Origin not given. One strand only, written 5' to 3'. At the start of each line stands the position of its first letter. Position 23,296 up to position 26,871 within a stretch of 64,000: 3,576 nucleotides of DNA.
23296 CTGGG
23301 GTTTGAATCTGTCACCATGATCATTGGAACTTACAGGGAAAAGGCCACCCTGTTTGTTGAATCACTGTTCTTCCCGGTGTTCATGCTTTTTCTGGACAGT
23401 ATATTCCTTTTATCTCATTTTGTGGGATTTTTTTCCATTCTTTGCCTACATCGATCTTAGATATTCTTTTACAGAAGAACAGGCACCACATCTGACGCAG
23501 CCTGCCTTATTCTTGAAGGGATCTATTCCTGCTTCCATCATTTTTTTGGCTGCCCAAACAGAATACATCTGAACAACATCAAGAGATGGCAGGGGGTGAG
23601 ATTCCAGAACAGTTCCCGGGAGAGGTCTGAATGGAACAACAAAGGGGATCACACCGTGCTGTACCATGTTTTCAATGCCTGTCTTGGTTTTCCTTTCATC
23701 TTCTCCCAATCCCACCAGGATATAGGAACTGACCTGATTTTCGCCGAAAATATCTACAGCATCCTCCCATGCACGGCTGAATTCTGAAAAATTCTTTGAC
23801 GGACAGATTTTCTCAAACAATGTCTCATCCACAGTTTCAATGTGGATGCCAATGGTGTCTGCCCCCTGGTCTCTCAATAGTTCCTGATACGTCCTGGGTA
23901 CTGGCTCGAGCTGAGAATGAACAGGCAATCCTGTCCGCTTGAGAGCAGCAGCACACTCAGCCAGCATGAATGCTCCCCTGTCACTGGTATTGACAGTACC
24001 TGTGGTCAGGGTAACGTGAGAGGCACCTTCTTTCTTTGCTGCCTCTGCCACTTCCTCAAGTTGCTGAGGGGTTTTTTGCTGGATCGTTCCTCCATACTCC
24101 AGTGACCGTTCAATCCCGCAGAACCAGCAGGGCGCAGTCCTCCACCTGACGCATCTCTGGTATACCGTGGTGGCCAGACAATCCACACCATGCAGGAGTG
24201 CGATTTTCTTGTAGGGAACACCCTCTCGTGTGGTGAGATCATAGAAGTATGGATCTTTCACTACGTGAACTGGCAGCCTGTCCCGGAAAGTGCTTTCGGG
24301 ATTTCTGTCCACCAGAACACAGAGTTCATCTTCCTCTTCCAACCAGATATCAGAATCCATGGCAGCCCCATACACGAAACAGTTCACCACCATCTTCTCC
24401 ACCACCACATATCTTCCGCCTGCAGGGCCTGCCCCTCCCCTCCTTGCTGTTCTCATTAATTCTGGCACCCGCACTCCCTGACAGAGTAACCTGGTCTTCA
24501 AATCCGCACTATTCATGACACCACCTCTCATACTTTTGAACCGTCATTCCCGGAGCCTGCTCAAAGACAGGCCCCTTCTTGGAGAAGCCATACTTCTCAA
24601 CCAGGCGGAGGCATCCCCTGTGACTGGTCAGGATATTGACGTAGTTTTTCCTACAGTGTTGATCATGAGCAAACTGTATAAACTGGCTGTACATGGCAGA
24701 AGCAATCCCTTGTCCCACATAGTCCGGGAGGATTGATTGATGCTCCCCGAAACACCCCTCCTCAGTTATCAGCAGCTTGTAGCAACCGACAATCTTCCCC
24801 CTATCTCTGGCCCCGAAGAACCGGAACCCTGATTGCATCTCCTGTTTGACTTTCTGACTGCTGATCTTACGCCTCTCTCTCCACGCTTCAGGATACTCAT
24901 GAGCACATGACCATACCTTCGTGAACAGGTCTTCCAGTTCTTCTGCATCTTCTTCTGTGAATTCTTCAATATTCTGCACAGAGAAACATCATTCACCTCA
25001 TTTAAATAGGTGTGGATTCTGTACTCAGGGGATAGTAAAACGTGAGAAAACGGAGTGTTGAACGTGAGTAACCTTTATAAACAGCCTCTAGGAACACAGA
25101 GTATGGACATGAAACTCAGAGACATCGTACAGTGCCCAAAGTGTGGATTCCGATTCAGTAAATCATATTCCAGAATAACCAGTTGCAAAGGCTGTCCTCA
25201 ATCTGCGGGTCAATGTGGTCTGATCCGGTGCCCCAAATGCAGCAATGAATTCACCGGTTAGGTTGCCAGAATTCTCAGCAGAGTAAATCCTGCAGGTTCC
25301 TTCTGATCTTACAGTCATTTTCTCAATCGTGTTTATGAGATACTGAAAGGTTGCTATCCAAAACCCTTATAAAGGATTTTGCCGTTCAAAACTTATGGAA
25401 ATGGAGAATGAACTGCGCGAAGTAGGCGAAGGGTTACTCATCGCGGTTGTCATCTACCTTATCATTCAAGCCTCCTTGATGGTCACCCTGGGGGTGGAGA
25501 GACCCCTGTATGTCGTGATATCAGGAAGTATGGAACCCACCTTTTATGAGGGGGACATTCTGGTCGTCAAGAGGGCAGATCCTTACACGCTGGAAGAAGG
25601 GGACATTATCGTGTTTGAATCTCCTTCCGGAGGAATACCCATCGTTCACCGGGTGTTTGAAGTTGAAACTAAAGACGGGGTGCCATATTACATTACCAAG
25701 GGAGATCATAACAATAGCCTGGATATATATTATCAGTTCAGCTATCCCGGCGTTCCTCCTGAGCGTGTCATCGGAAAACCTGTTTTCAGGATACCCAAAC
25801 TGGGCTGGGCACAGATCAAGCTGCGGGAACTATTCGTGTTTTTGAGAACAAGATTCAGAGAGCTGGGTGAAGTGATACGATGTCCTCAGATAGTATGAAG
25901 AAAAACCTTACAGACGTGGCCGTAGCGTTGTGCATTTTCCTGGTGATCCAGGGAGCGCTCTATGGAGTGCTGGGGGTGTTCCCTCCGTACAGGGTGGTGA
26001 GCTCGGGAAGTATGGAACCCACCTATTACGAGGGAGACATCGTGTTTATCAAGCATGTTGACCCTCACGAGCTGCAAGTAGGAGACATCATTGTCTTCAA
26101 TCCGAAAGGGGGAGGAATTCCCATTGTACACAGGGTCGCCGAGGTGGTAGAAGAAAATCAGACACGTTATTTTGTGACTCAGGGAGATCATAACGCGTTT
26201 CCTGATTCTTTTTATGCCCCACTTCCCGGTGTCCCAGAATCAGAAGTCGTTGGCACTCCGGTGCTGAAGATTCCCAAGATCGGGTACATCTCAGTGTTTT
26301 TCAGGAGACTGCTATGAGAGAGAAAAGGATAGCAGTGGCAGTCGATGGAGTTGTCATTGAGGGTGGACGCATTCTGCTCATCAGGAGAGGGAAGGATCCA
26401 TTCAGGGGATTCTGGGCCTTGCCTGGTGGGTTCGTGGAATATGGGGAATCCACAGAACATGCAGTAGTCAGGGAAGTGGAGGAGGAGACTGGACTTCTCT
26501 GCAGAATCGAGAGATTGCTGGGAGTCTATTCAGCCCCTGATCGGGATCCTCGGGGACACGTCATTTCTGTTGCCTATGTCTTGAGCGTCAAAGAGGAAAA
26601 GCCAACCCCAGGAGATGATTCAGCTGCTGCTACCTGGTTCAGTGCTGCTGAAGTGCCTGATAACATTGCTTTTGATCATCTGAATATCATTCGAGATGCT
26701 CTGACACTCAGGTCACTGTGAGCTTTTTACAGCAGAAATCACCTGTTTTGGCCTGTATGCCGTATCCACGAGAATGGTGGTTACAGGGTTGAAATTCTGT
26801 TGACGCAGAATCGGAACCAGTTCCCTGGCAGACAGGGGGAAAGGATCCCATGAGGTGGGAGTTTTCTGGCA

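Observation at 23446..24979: GNAT acetyltransferase co-transcribed with an Fe-S (radical-SAM-like) enzyme carrying a non-canonical CX7CX2C motif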

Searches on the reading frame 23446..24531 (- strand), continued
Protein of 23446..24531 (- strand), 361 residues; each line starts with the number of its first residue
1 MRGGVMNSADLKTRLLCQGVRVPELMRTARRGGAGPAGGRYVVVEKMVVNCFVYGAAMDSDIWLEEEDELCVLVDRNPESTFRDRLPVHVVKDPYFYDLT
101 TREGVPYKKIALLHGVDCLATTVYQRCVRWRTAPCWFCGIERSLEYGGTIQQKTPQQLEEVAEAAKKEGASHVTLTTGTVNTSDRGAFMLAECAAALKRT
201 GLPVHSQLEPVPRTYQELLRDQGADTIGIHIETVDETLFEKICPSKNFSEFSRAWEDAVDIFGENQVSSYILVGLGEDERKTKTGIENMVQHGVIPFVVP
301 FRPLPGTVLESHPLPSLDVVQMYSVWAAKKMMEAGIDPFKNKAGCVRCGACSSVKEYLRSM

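Call 72: search_protein_families(library=pfam, proteins=[L011:224-2170:+, L011:4045-5463:+, L014:2665-4521:-, L014:4521-6323:-, L017:5967-7376:+, L017:9250-10098:+, L073:3404-5260:+, L073:5271-6491:+, L055:2713-3523:+, L020:1307-2164:+], max_evalue=0.00001)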
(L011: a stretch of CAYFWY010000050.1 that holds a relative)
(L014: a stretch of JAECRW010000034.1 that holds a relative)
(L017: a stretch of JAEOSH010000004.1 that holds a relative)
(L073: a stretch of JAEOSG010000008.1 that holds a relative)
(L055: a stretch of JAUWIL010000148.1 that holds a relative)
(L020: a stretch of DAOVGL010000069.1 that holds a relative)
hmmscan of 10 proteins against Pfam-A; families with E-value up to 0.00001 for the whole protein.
L011:224-2170:+ (648 aa): 4 families
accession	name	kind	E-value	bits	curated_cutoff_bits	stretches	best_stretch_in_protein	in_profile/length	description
PF14574.11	RACo_C_ter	-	4.6e-104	347.5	27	1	381-642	1-261/261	C-terminal domain of RACo the ASKHA domain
PF17651.6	Raco_middle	-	1.1e-58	197.9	26.8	1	217-379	1-163/163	RACo middle region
PF17650.6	RACo_linker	-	2.5e-20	72.5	26.2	1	130-213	4-85/86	RACo linker region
PF00111.32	Fer2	-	2.7e-10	40.5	21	1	27-104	4-76/77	2Fe-2S iron-sulfur cluster binding domain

L011:4045-5463:+ (472 aa): 4 families
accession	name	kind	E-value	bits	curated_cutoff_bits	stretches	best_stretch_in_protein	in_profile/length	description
PF13607.11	Succ_CoA_lig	-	5.5e-47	159.4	27.4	1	159-295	2-138/138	Succinyl-CoA ligase like flavodoxin domain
PF13380.12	CoA_binding_2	-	3.9e-27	95.4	22.8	1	15-140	1-114/116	CoA binding domain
PF02629.25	CoA_binding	-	1.5e-15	58.1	22.3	1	13-105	2-97/97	CoA binding domain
PF19045.5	Ligase_CoA_2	-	5.9e-12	46.3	23.7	1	308-461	3-155/162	Ligase-CoA domain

L014:2665-4521:- (618 aa): 2 families
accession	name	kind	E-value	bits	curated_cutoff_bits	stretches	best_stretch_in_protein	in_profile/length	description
PF00664.28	ABC_membrane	-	6.1e-35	121.7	28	1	39-309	3-273/274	ABC transporter transmembrane region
PF00005.33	ABC_tran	-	1.1e-29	104.2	25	1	372-521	1-137/137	ABC transporter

L014:4521-6323:- (600 aa): 2 families
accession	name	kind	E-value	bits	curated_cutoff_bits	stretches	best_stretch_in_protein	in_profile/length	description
PF00005.33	ABC_tran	-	8.6e-32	111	25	1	364-511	1-135/137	ABC transporter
PF00664.28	ABC_membrane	-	1.2e-29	104.3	28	1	29-289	3-266/274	ABC transporter transmembrane region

L017:5967-7376:+ (469 aa): 0 families

L017:9250-10098:+ (282 aa): 2 families
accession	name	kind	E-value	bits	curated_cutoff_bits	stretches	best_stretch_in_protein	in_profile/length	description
PF06791.18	TMP_2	-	1.7e-07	31.6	30.2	1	71-155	95-180/208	Prophage tail length tape measure protein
PF00015.26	MCPsignal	-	5.5e-06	26.8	34.6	0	83-160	80-161/172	Methyl-accepting chemotaxis protein (MCP) signalling domain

L073:3404-5260:+ (618 aa): 2 families
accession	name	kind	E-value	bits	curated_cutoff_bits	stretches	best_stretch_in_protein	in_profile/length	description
PF09239.17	Topo-VIb_trans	-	3.1e-41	141.2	24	1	391-557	1-158/159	Topoisomerase VI B subunit, transducer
PF13589.12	HATPase_c_3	-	2.6e-07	31.2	25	1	142-232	30-116/137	Histidine kinase-, DNA gyrase B-, and HSP90-like ATPase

L073:5271-6491:+ (406 aa): 2 families
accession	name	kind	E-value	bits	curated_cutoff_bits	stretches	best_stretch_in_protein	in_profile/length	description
PF21180.3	TOP6A-Spo11_Toprim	-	2.1e-58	197.5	24.1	1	231-400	2-170/170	Topoisomerase 6 subunit A/Spo11, Toprim domain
PF04406.19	TP6A_N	-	3.3e-21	75.3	26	1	123-180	4-61/62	Type IIB DNA topoisomerase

L055:2713-3523:+ (270 aa): 2 families
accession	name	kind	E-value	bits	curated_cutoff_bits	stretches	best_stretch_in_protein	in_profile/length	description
PF02518.31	HATPase_c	-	7.6e-09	36.4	26.4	1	62-162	6-97/111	Histidine kinase-, DNA gyrase B-, and HSP90-like ATPase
PF13589.12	HATPase_c_3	-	1.2e-06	29.1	25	1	63-192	4-122/137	Histidine kinase-, DNA gyrase B-, and HSP90-like ATPase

L020:1307-2164:+ (285 aa): 1 family
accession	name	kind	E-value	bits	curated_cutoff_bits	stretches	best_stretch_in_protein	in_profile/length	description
PF04015.17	DUF362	-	4.2e-50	171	24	1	39-229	1-199/200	Domain of unknown function (DUF362)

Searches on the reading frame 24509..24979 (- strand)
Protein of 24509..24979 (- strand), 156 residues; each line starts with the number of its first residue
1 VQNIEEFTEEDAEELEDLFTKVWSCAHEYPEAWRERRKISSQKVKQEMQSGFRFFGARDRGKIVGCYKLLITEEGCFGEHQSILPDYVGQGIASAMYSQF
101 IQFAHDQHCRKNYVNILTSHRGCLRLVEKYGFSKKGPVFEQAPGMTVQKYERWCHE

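Call 3: search_protein_families(library=ncbifam, proteins=[window:24509-24979:-], max_evalue=0.01)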
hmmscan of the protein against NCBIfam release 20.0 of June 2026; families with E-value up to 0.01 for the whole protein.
window:24509-24979:- (156 aa): 1 family
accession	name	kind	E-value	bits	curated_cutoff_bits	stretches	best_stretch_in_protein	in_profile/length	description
TIGR01575.1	rimI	equivalog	0.00085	19.5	86.4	1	46-135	25-115/132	ribosomal protein S18-alanine N-acetyltransferase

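Call 4: search_protein_families(library=pfam, proteins=[window:24509-24979:-], max_evalue=0.01)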
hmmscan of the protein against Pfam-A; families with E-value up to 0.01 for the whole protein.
window:24509-24979:- (156 aa): 6 families
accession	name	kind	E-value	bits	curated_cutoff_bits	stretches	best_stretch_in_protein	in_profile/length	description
PF00583.31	Acetyltransf_1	-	3.3e-10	40.7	20.7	1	26-132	5-116/116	Acetyltransferase (GNAT) family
PF13673.13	Acetyltransf_10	-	2.7e-09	37.5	23.6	1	36-150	14-124/128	Acetyltransferase (GNAT) domain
PF13508.13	Acetyltransf_7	-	7.4e-08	33.1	27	1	52-133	3-83/84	Acetyltransferase (GNAT) domain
PF13302.13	Acetyltransf_3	-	6.8e-07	30.5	25.4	1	4-132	4-137/138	Acetyltransferase (GNAT) domain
PF13527.13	Acetyltransf_9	-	0.0011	19.4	25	1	4-73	2-62/127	Acetyltransferase (GNAT) domain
PF13420.13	Acetyltransf_4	-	0.0053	17.2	24.3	1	7-136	4-138/155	Acetyltransferase (GNAT) domain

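Call 31: find_homologous_proteins(query=window:24509-24979:-, max_evalue=0.00001)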
Query window:24509-24979:- (156 aa): 41 proteins with E <= 0.00001 among 53 candidates.
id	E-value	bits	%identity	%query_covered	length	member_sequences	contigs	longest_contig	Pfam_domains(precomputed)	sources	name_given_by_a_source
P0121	4.4e-104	363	100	100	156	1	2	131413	PF13673.14,PF13302.14,PF13508.14,PF00583.32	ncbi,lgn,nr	ncbi:MAG: GNAT family N-acetyltransferase [Theionarchaea archaeon]|nr:GNAT family N-acetyltransferas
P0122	5.3e-79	282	79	100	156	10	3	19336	PF13508.14,PF00583.32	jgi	jgi:GNAT superfamily N-acetyltransferase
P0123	1.1e-76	274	78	100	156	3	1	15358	PF13508.14,PF00583.32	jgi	jgi:GNAT superfamily N-acetyltransferase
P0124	9.6e-74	265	76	100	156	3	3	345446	PF13673.14,PF13302.14,PF13508.14,PF00583.32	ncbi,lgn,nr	ncbi:MAG: GNAT family N-acetyltransferase [Theionarchaea archaeon]|nr:GNAT family N-acetyltransferas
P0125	1.0e-65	239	64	100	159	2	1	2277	PF13673.14,PF13420.14,PF13302.14,PF13508.14,PF00583.32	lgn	-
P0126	5.9e-64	233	64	91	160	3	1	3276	PF13673.14,PF13302.14,PF13508.14,PF00583.32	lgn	-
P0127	1.2e-63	232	65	97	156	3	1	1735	PF13673.14,PF13420.14,PF13302.14,PF13508.14,PF13527.14,PF00583.32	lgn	-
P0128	6.8e-63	229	63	97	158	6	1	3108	PF13673.14,PF13302.14,PF13508.14,PF00583.32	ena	-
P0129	1.1e-62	229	63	87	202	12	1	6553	PF13673.14,PF13420.14,PF13302.14,PF13508.14,PF00583.32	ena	-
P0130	3.4e-62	227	63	88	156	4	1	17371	PF13673.14,PF13420.14,PF13302.14,PF13508.14,PF00583.32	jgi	jgi:RimJ/RimL family protein N-acetyltransferase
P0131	2.0e-61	225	63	98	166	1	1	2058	PF00583.32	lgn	-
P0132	2.7e-61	224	61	99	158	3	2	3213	PF13302.14,PF13508.14,PF00583.32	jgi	jgi:RimJ/RimL family protein N-acetyltransferase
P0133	9.3e-61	222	64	99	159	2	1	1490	PF13673.14,PF13302.14,PF13508.14,PF00583.32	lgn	-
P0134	2.1e-60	221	61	99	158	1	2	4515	PF13420.14,PF13302.14,PF13508.14,PF00583.32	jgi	jgi:RimJ/RimL family protein N-acetyltransferase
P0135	1.2e-59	219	61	99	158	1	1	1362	PF13673.14,PF13302.14,PF13508.14,PF00583.32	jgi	jgi:RimJ/RimL family protein N-acetyltransferase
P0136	2.0e-59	218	62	98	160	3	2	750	PF13673.14,PF13302.14,PF13508.14,PF00583.32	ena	-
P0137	2.7e-59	218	63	96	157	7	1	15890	PF13302.14,PF13508.14,PF00583.32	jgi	-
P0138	6.7e-59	216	61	99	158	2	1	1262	PF13673.14,PF13302.14,PF13508.14,PF00583.32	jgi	jgi:RimJ/RimL family protein N-acetyltransferase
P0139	8.7e-59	216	63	96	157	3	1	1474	PF13302.14,PF13508.14,PF00583.32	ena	-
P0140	3.3e-58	214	61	100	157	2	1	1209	PF00583.32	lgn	-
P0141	1.2e-57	212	59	97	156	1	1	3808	PF13673.14,PF13302.14,PF13508.14,PF00583.32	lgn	-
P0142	1.9e-57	212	61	100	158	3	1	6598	PF13673.14,PF13302.14,PF13508.14,PF00583.32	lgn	-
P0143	2.5e-57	211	63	98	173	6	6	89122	PF13508.14,PF00583.32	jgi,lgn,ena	-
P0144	4.4e-57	210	61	97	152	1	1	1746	PF13673.14,PF13302.14,PF13508.14,PF00583.32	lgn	-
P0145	7.5e-57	210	60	98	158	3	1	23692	PF13302.14,PF13508.14,PF00583.32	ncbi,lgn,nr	ncbi:MAG: GNAT family N-acetyltransferase [Theionarchaea archaeon]|nr:GNAT family N-acetyltransferas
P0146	1.8e-56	208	62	99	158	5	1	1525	PF00583.32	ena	-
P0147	5.3e-56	207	64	96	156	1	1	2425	PF13673.14,PF13302.14,PF13508.14,PF00583.32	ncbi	-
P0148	2.7e-55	205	59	98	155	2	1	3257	PF13673.14,PF13302.14,PF13508.14,PF00583.32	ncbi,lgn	-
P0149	4.9e-55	204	61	86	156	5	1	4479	PF13673.14,PF13302.14,PF00583.32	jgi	jgi:L-amino acid N-acyltransferase YncA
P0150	4.9e-55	204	59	99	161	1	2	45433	PF13673.14,PF13420.14,PF13302.14,PF00583.32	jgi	jgi:RimJ/RimL family protein N-acetyltransferase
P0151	6.1e-55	204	59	86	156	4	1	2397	PF13673.14,PF13302.14,PF13508.14,PF00583.32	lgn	-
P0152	2.9e-53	198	56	98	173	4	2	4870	PF00583.32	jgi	-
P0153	1.0e-52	196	57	98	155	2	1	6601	PF13302.14,PF00583.32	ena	-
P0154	1.8e-48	183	56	96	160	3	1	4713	PF13673.14,PF13508.14,PF00583.32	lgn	-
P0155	1.8e-46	176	52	96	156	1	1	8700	PF13673.14,PF13420.14,PF13302.14,PF13508.14,PF14542.13,PF00583.32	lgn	-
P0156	4.9e-46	175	51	96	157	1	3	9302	PF13673.14,PF13508.14,PF00583.32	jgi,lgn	jgi:GNAT superfamily N-acetyltransferase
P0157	8.5e-45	171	51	94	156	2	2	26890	PF13673.14,PF13302.14,PF13508.14,PF00583.32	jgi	-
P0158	1.4e-43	167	48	94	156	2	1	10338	PF13673.14,PF13302.14,PF13508.14,PF00583.32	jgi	-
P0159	2.3e-43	166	54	94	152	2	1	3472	PF13673.14,PF13508.14,PF00583.32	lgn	-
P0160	9.8e-43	164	51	96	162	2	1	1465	PF13673.14,PF00583.32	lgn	-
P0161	1.5e-42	163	50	92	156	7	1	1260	PF13673.14,PF13480.14,PF13302.14,PF13508.14,PF14542.13,PF00583.32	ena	-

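Call 54: predict_structure(alignment_id=A3)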
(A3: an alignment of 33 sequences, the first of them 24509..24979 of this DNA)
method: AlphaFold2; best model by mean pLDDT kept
length: 156 residues; sequences in the alignment: 33
mean_pLDDT: 94.9   pTM: 0.88
mean pLDDT of the five models: 94.9, 94.8, 94.7, 94.2, 93.9
residues with pLDDT >= 90: 148; 70-90: 6; 50-70: 2; < 50: 0
segments of 3 or more residues with pLDDT < 50: none
pLDDT, mean of each block of 10 residues (from residue 1): 90 98 93 94 98 97 97 94 94 96 96 95 94 97 94 88
secondary structure, 60 per line:
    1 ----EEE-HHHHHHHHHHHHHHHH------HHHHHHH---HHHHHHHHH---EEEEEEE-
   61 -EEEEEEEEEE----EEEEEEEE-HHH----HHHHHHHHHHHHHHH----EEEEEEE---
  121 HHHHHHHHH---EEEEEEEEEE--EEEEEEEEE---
elements in order: E5-7 H9-24 H31-37 H41-49 E53-59 E62-71 E76-83 H92-106 E111-117 H121-129 E133-142 E145-153

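Call 56: fold_search(model_id=the predicted structure, library=pdb)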
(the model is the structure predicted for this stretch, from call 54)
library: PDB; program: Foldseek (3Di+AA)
matches with E <= 10: 1526; with E <= 0.001: 777
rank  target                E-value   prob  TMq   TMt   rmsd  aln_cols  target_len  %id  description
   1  9mto_A                1.1e-09  1.00  0.72  0.76   3.6       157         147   15  Crystal structure of acetyltransferase CBU0801 from Coxiella burnetii (released 2025-01-22)
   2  5dwn_A                1.3e-09  1.00  0.74  0.65   4.3       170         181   17  Crystal structure of Phosphinothricin N-acetyltransferase from Brucella ovis in complex with AcetylCoA <structure_deta (released 2015-10-28)
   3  6cy6                  2.1e-09  1.00  0.74  0.68   5.2       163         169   16  Crystal structure of spermidine/spermine N-acetyltransferase SpeG from Escherichia coli in complex with tris(hydroxymeth (released 2018-04-18)
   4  8osp_A                3.1e-09  1.00  0.83  0.75   3.0       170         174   14  GCN5-related N-Acetyltransferase from Lactobacillus curiae (released 2023-07-05)
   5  9mto_B                3.3e-09  1.00  0.72  0.77   3.4       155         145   14  Crystal structure of acetyltransferase CBU0801 from Coxiella burnetii (released 2025-01-22)
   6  5dwn_C                3.7e-09  1.00  0.74  0.65   4.3       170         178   17  Crystal structure of Phosphinothricin N-acetyltransferase from Brucella ovis in complex with AcetylCoA <structure_deta (released 2015-10-28)
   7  4j3g_A                4.0e-09  1.00  0.76  0.72   3.8       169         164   15  Crystal structure of Ribosomal-protein-alanine N-acetyltransferase from Brucella melitensis (released 2013-03-13)
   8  5dwn_B                4.2e-09  1.00  0.74  0.65   4.3       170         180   17  Crystal structure of Phosphinothricin N-acetyltransferase from Brucella ovis in complex with AcetylCoA <structure_deta (released 2015-10-28)
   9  5ix3                  4.2e-09  1.00  0.73  0.69   5.3       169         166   16  Crystal structure of N-acetyltransferase from Staphylococcus aureus. (released 2017-04-05)
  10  3g8w_B                5.3e-09  1.00  0.80  0.76   3.1       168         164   14  Crystal structure of a probable acetyltransferase from Staphylococcus epidermidis ATCC 12228 (released 2009-03-03)
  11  5jtf_B                5.3e-09  1.00  0.79  0.71   3.5       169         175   16  Crystal structure of ArsN N-acetyltransferase from Pseudomonas putida KT2440 (released 2017-05-17)
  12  4e2a_A                5.7e-09  1.00  0.79  0.73   3.5       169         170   14  Crystal Structure of the Putative acetyltransferase from Streptococcus mutans (released 2013-03-13)
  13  3ld2_C                6.0e-09  1.00  0.78  0.77   3.3       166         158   16  The Crystal Structure of smu.2055 from Streptococcus mutans UA159 (released 2011-01-12)
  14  8fv1_C                6.4e-09  1.00  0.72  0.69   4.6       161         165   17  SpeG spermidine N-acetyltransferase from Staphylococcus aureus in complex with spermine (released 2023-02-08)
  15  8fv0_B                7.2e-09  1.00  0.73  0.70   4.5       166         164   15  SpeG spermidine N-acetyltransferase from Staphylococcus aureus in complex with spermine (released 2023-04-26)
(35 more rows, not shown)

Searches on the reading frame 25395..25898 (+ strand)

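Call 46: search_protein_families(library=pfam, proteins=[window:25395-25898:+], max_evalue=0.001)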
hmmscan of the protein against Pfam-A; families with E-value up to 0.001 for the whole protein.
window:25395-25898:+ (167 aa): 2 families
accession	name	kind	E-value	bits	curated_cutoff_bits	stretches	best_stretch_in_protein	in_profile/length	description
PF10502.14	Peptidase_S26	-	1.1e-08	35.7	22.9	1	16-87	10-77/168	Signal peptidase, peptidase S26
PF00717.28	Peptidase_S24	-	0.00012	22.2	23.3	1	41-89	40-84/116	Peptidase S24-like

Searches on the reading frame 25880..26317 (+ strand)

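Call 46: search_protein_families(library=pfam, proteins=[window:25880-26317:+], max_evalue=0.001)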
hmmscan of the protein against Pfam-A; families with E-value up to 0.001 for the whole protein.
window:25880-26317:+ (145 aa): 2 families
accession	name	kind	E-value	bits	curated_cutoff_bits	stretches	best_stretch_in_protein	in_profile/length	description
PF10502.14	Peptidase_S26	-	1.3e-08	35.5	22.9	1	17-87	6-78/168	Signal peptidase, peptidase S26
PF00717.28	Peptidase_S24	-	3.7e-05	23.8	23.3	1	40-94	40-88/116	Peptidase S24-like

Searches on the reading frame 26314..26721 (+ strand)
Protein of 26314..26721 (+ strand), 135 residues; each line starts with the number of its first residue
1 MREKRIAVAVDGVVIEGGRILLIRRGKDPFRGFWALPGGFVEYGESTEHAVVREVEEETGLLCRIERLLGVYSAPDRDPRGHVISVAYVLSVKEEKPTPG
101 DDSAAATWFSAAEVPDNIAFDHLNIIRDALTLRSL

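Call 46: search_protein_families(library=pfam, proteins=[window:26314-26721:+], max_evalue=0.001)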
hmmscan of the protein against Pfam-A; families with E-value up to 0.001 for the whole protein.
window:26314-26721:+ (135 aa): 3 families
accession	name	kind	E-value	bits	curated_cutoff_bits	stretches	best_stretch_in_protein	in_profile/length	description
PF00293.34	NUDIX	-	1.5e-26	93.4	21.1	1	8-128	4-133/134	NUDIX domain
PF16262.11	DUF4916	-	2.7e-06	27.5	27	1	37-131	56-161/170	Domain of unknown function (DUF4916)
PF14815.12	NUDIX_4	-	2.1e-05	24.7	35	1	13-120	4-103/113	NUDIX domain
